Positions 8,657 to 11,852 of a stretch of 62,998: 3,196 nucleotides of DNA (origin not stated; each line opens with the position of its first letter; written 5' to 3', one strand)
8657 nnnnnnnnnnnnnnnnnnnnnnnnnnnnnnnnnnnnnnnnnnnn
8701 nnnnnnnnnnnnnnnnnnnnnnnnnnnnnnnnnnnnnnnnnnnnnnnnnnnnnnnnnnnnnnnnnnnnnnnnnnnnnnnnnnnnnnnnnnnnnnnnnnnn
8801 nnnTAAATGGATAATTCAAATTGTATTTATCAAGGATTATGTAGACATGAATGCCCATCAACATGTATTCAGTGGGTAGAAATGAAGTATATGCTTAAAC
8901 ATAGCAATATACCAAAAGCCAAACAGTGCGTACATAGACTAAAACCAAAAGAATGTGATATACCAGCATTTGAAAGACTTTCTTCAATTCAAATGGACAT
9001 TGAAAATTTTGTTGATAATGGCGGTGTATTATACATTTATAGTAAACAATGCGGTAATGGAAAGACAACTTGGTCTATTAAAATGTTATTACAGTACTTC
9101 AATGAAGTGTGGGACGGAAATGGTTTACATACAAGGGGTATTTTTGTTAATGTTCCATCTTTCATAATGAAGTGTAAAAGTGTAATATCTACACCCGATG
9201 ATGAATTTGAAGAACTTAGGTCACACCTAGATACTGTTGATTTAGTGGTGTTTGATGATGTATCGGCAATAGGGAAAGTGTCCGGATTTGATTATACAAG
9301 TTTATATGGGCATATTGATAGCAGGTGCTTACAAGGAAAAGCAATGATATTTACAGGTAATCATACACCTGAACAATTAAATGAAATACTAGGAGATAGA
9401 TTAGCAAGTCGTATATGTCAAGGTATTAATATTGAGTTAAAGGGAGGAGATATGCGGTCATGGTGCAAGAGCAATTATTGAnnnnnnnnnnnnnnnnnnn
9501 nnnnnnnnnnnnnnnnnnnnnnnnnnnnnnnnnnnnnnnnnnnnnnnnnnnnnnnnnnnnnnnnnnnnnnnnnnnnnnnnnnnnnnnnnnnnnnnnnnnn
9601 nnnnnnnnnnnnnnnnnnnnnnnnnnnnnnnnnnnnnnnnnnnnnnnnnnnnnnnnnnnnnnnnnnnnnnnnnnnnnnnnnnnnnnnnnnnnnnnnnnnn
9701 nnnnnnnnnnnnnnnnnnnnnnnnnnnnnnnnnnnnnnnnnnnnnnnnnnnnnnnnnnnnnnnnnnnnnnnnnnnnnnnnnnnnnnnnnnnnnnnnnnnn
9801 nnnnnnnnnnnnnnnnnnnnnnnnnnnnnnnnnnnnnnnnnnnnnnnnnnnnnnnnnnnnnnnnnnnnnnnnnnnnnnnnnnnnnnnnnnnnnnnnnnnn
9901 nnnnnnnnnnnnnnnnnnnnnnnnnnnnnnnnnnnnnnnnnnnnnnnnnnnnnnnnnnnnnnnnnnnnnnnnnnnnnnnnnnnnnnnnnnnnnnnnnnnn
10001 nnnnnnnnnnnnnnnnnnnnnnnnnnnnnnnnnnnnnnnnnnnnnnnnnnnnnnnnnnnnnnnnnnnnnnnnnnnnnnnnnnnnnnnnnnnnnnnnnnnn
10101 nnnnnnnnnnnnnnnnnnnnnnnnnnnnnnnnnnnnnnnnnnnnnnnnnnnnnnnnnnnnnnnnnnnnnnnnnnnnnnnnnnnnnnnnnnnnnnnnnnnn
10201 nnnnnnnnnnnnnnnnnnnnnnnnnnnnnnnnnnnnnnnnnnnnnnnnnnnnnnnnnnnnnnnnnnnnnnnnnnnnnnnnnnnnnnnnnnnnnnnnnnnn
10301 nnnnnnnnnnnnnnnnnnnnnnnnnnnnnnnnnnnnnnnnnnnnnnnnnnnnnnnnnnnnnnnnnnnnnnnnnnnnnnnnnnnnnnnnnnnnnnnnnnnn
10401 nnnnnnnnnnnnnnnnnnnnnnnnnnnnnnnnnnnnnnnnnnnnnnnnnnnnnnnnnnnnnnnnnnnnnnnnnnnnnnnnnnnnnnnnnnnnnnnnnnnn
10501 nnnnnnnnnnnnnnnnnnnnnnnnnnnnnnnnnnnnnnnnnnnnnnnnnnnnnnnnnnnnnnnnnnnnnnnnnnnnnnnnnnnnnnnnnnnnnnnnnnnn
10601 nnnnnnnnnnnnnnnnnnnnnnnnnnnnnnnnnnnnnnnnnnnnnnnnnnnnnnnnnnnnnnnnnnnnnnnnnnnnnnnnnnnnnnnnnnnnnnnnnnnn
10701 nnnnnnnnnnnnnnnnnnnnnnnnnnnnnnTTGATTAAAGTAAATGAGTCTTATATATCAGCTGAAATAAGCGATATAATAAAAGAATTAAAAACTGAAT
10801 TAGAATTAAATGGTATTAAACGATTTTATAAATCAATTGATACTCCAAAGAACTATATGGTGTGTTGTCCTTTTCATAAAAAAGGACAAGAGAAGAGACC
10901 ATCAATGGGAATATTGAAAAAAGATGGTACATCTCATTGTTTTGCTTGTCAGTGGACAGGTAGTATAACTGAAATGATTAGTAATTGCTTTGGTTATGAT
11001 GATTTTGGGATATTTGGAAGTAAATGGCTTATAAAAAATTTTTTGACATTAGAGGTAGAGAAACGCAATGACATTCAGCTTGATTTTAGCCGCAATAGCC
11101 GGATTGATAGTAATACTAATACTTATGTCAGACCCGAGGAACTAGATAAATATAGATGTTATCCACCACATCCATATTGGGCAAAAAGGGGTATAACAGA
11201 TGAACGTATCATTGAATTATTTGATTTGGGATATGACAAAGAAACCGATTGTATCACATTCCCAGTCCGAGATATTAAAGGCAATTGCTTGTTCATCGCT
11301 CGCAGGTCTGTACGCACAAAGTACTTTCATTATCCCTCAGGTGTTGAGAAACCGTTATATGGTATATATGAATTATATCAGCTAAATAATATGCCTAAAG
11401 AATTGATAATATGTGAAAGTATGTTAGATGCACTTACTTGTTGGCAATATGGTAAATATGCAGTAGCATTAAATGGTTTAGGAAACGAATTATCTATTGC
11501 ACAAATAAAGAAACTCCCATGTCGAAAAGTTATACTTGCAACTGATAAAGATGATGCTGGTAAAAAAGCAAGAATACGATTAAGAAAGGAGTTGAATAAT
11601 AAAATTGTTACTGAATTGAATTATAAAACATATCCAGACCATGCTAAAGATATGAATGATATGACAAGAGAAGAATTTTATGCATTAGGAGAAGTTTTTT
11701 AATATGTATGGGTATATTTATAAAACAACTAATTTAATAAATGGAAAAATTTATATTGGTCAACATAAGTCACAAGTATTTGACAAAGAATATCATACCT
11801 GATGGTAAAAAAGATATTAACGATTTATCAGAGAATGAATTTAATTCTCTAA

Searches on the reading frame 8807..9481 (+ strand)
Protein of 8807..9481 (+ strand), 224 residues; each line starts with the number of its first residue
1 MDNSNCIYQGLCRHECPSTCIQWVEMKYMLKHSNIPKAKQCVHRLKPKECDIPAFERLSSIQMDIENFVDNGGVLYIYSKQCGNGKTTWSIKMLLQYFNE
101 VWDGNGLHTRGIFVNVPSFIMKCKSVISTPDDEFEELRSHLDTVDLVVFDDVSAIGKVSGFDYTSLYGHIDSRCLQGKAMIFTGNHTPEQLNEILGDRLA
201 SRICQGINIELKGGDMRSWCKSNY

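Call 115: search_protein_families(library=pfam, proteins=[window:8807-9481:+], max_evalue=0.001)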
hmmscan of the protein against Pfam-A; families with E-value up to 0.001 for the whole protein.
window:8807-9481:+ (224 aa): 1 family
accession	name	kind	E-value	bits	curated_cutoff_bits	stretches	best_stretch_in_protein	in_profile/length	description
PF00308.24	Bac_DnaA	-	2.4e-06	28.3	23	1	75-209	37-161/162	Bacterial DnaA ATPAse domain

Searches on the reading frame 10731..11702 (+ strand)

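Call 115: search_protein_families(library=pfam, proteins=[window:10731-11702:+], max_evalue=0.001)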
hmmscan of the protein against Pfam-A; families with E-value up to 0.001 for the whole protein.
window:10731-11702:+ (323 aa): 5 families
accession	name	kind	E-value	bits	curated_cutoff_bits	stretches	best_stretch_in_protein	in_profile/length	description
PF13155.12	Toprim_2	-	5.9e-15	55.8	22.1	1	226-311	1-87/88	Toprim-like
PF01807.25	Zn_ribbon_DnaG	-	4.7e-09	36.4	24.9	1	16-86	5-73/98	CHC2 zinc finger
PF13662.12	Toprim_4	-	1.2e-08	35.5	25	1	224-289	2-75/85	Toprim domain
PF01751.28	Toprim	-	6e-07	30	23.1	1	224-290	1-86/96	Toprim domain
PF13362.12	Toprim_3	-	0.00016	22.5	27.2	1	225-314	2-91/95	Toprim domain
